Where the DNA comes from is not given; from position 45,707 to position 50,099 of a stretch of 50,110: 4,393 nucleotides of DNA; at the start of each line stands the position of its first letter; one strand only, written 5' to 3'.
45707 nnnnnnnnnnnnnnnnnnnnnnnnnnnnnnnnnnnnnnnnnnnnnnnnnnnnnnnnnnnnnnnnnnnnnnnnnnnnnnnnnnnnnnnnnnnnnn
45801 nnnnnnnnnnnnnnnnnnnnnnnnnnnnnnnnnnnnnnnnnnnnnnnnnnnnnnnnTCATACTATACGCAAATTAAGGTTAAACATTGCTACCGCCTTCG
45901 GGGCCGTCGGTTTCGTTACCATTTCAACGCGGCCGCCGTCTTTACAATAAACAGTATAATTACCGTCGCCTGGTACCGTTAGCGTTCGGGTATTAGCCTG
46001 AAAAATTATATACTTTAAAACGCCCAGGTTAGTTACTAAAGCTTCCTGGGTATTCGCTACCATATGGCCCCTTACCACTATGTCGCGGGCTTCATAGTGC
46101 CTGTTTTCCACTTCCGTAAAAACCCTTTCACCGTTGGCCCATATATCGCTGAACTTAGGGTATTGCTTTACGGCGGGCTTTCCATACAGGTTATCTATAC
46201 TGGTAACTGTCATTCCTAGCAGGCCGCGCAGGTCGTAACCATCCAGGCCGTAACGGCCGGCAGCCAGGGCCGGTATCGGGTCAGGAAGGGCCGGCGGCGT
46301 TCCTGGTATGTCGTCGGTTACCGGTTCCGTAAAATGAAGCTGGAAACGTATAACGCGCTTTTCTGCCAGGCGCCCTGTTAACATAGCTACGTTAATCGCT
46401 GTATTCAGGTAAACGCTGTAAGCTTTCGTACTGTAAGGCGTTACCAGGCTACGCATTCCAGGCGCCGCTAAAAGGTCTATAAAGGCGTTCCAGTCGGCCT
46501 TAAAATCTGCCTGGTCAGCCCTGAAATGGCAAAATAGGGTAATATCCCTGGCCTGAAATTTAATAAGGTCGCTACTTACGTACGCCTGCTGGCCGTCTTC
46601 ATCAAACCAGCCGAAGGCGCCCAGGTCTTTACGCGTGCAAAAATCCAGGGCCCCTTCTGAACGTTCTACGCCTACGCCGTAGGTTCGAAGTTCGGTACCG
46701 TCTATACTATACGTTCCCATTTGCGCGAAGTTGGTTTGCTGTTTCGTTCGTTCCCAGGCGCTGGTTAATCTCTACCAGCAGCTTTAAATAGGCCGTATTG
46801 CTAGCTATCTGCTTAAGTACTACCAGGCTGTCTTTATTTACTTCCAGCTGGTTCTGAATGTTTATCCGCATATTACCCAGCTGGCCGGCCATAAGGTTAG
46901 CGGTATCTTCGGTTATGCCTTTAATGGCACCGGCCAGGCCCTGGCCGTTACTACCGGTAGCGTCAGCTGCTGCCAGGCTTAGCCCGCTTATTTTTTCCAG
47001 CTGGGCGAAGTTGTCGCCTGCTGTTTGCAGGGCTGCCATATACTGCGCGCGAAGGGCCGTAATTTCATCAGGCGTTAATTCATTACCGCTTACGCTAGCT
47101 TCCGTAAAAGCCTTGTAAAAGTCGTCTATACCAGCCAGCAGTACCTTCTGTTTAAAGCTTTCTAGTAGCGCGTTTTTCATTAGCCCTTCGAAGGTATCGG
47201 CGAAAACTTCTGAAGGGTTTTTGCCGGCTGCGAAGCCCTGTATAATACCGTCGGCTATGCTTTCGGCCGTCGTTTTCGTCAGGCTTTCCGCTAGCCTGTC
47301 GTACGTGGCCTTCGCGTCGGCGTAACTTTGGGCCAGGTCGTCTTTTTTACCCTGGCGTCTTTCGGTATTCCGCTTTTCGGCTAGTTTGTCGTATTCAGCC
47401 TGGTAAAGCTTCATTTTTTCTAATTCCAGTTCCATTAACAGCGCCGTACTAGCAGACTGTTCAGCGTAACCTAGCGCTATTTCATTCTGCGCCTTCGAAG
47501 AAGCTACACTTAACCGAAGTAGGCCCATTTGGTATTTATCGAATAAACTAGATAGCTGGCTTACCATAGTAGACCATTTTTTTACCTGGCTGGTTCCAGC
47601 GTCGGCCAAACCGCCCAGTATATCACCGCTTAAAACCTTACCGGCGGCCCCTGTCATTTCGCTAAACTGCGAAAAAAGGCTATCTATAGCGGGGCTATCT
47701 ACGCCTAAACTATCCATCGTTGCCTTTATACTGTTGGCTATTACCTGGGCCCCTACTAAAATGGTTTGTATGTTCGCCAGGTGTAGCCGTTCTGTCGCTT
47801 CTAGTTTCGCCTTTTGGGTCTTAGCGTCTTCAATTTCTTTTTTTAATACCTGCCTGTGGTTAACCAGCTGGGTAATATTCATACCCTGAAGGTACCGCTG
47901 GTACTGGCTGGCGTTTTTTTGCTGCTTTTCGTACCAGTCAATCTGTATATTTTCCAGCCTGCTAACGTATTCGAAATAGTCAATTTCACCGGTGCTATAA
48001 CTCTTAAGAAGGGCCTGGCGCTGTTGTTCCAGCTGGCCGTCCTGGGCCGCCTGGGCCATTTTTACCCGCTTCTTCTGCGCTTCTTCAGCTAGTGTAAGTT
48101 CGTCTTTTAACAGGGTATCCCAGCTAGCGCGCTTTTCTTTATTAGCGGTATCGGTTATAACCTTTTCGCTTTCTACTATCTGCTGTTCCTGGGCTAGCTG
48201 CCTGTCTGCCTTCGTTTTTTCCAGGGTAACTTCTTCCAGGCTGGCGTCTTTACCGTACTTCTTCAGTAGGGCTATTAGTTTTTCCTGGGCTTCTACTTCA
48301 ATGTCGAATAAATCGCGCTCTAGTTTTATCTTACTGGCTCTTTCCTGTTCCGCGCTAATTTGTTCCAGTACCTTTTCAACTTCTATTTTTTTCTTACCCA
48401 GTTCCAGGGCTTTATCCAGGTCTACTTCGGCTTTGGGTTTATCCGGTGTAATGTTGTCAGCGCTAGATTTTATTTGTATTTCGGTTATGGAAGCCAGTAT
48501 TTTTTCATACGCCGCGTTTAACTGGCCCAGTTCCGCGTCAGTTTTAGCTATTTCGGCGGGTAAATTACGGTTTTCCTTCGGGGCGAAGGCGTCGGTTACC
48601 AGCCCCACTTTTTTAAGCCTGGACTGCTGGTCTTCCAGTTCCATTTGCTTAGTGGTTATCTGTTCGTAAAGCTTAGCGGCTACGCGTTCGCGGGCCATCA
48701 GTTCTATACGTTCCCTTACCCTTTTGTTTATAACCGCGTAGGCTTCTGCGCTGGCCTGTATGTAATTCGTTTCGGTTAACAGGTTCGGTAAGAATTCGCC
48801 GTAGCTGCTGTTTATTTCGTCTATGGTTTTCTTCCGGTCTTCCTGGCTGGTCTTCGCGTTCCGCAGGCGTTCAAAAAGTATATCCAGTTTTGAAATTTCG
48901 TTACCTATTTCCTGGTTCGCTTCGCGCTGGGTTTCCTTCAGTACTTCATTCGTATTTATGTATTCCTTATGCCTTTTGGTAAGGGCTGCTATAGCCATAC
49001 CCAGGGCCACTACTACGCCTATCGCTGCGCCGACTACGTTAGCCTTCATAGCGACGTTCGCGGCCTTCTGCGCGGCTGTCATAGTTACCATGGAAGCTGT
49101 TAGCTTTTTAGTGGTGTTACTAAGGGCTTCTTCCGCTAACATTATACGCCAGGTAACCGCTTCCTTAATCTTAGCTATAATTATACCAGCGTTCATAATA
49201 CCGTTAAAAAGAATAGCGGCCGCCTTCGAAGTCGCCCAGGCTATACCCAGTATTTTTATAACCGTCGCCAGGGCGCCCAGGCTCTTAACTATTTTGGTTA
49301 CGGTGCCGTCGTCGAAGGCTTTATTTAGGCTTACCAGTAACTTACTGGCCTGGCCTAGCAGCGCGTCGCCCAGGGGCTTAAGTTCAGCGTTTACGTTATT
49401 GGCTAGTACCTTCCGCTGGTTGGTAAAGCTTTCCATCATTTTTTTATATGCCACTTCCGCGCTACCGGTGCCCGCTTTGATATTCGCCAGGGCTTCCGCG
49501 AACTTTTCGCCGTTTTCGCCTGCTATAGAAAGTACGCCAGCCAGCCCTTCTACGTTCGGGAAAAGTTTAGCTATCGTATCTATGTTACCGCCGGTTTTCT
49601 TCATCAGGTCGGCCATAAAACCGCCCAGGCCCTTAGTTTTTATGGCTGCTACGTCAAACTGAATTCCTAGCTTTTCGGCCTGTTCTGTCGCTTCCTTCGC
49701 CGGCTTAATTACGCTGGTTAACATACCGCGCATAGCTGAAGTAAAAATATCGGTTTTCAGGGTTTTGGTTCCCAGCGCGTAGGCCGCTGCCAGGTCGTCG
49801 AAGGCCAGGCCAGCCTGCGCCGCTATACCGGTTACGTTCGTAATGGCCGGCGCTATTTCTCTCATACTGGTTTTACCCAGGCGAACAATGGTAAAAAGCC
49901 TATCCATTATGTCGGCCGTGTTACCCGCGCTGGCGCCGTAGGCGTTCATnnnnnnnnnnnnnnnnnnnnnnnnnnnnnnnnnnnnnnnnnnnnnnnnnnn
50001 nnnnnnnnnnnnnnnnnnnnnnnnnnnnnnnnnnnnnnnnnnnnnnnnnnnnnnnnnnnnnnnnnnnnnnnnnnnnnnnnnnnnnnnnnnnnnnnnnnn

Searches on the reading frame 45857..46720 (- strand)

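Call 17: search_protein_families(library=phrogs, proteins=[window:45857-46720:-], max_evalue=0.001)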
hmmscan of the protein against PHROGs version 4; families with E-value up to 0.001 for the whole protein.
window:45857-46720:- (287 aa): 2 families
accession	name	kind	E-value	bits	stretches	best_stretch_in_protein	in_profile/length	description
phrog_14220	-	unknown function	1.7e-14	54.7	1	3-132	187-316/401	-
phrog_6305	-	tail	5.5e-12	46.6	1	7-245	9-244/314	tail protein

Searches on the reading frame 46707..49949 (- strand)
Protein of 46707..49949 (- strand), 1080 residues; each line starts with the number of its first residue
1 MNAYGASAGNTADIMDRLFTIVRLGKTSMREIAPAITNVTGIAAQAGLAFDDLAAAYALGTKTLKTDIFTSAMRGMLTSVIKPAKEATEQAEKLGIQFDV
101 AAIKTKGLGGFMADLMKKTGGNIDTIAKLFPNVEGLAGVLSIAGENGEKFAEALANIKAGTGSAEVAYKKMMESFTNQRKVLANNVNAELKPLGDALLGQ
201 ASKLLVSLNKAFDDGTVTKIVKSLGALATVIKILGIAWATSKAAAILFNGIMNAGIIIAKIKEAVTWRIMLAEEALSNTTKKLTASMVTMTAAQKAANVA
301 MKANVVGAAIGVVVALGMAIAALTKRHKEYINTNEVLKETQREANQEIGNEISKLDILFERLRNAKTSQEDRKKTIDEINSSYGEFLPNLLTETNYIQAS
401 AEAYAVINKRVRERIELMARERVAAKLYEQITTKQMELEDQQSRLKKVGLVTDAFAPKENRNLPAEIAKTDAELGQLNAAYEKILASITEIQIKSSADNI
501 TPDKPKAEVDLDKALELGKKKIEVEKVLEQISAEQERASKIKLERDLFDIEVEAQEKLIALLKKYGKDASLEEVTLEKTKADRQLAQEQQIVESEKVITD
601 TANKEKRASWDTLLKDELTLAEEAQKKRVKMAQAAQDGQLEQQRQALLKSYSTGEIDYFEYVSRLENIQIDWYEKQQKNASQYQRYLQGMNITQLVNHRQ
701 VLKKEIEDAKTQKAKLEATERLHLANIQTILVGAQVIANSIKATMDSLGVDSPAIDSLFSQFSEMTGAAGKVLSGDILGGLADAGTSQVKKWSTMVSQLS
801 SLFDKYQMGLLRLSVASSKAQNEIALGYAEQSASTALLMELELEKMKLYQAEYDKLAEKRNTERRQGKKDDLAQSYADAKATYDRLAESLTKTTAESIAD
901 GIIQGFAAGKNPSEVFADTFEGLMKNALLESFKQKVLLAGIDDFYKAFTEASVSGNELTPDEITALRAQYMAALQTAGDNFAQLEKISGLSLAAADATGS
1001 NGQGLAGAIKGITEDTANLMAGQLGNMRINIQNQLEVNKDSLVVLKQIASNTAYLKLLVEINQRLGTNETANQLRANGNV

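Call 17: search_protein_families(library=phrogs, proteins=[window:46707-49949:-], max_evalue=0.001)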
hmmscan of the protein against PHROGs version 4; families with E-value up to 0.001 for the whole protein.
window:46707-49949:- (1080 aa): 10 families
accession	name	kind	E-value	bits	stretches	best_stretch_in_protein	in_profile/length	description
phrog_991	-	tail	5.4e-27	94.9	1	1-339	388-675/1966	tail length tape measure protein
phrog_1533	-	tail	2.3e-23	82.8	1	1-470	341-740/1688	tail length tape measure protein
phrog_21917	-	unknown function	3.7e-21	75.7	1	883-1078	1195-1393/1395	-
phrog_1272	-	tail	3.3e-16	59.2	1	1-397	351-734/1606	tail length tape measure protein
phrog_28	-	tail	1.5e-15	57.9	1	1-728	372-1022/1228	tail length tape measure protein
phrog_23013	-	tail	1.1e-14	54.2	1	1-338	224-556/1379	tail length tape measure protein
phrog_28775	-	tail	9.4e-13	48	1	1-181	146-328/1303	tail length tape measure protein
phrog_4704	-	tail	1.2e-11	45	1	1-324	307-622/625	tail length tape measure protein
phrog_9959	-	tail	1.3e-11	43.9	2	884-1072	1496-1698/1708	tail length tape measure protein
phrog_14295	-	unknown function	5.8e-08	31.9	1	838-1033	1194-1388/1439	-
